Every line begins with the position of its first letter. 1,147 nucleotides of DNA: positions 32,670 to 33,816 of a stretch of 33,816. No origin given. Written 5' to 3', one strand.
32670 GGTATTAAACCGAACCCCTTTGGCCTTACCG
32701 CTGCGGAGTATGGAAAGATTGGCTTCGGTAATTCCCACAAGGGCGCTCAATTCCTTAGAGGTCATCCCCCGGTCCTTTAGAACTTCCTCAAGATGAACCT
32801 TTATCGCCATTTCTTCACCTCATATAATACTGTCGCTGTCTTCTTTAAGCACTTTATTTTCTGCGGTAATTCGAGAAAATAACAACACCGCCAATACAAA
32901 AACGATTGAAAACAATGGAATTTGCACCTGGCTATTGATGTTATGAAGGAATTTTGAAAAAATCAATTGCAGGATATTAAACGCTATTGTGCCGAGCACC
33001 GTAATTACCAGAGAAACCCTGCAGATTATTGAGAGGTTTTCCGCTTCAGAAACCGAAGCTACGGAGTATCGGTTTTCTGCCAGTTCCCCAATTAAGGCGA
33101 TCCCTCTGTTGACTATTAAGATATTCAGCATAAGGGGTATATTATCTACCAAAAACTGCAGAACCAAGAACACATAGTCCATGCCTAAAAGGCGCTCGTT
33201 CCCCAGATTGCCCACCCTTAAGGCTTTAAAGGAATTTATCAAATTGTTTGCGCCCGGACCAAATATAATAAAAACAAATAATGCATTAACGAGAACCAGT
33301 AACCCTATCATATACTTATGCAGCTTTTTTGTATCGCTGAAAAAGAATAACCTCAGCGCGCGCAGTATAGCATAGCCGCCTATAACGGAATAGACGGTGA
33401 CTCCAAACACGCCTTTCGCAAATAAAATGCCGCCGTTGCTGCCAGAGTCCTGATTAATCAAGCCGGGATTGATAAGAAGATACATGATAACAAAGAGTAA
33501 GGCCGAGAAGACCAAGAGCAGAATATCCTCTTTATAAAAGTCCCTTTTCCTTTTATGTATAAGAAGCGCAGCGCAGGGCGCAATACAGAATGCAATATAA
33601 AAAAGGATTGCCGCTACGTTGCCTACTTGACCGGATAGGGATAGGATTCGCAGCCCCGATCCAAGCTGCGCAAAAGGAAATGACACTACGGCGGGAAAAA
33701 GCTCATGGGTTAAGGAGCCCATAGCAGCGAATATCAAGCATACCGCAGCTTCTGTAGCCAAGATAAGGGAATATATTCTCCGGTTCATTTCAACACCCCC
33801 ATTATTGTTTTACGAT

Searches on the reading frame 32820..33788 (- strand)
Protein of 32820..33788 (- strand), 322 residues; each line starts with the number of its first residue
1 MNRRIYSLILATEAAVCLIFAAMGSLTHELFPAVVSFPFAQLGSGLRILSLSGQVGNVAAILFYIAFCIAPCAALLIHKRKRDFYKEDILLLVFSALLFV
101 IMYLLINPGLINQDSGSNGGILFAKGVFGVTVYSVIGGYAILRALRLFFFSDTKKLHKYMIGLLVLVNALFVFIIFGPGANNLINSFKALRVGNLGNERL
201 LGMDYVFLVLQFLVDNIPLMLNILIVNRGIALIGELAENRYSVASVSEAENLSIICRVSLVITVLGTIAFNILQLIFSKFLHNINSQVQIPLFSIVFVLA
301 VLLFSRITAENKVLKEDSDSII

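Call 69: find_encoding_contigs(protein=window:32820-33788:-, flank=10000, max_places=4)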
Protein window:32820-33788:- (322 aa): no gene with exactly this product is on record in the collection.
